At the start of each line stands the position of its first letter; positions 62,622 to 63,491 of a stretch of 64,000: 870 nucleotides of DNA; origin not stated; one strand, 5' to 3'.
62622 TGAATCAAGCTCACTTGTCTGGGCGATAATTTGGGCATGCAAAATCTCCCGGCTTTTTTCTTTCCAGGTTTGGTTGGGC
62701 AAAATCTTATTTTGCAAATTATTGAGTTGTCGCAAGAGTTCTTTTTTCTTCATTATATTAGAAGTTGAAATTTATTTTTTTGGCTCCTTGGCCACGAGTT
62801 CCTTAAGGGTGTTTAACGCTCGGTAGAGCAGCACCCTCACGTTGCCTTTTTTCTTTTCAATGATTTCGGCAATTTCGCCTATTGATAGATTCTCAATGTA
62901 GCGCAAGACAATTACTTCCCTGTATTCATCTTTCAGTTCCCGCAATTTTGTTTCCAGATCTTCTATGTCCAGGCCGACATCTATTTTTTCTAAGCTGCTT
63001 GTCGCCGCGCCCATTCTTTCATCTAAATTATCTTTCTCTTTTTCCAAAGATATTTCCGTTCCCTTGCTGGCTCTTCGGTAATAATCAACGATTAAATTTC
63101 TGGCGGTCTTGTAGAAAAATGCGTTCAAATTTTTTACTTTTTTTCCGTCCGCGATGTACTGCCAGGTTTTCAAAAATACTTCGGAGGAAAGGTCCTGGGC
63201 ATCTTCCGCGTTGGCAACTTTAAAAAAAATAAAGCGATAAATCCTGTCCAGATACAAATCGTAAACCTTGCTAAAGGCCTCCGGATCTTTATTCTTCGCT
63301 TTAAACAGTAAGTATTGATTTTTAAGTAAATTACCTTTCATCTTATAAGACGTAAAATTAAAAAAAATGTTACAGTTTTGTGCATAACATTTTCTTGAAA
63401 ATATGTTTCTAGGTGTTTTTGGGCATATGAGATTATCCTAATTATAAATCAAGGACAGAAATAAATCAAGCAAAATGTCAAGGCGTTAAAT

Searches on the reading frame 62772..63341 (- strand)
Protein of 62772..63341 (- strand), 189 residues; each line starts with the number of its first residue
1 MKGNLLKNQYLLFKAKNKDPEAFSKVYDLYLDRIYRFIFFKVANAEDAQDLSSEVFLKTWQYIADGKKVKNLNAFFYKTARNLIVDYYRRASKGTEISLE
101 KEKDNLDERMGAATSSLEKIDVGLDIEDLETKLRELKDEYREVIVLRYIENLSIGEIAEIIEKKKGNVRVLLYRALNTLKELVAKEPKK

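Call 19: search_protein_families(library=pfam, proteins=[window:62772-63341:-], max_evalue=0.001)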
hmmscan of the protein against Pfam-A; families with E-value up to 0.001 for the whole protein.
window:62772-63341:- (189 aa): 4 families
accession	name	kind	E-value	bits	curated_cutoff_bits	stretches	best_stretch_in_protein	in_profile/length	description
PF08281.18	Sigma70_r4_2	-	1.9e-13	50.3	25.7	1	127-179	2-54/54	Sigma-70, region 4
PF04542.20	Sigma70_r2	-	1.3e-11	44.6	24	1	27-92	2-69/71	Sigma-70 region 2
PF04545.22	Sigma70_r4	-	6.5e-09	35.6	24.1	1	133-181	2-50/50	Sigma-70, region 4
PF07638.17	Sigma70_ECF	-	1.7e-05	25.2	21.1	1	12-162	8-162/185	ECF sigma factor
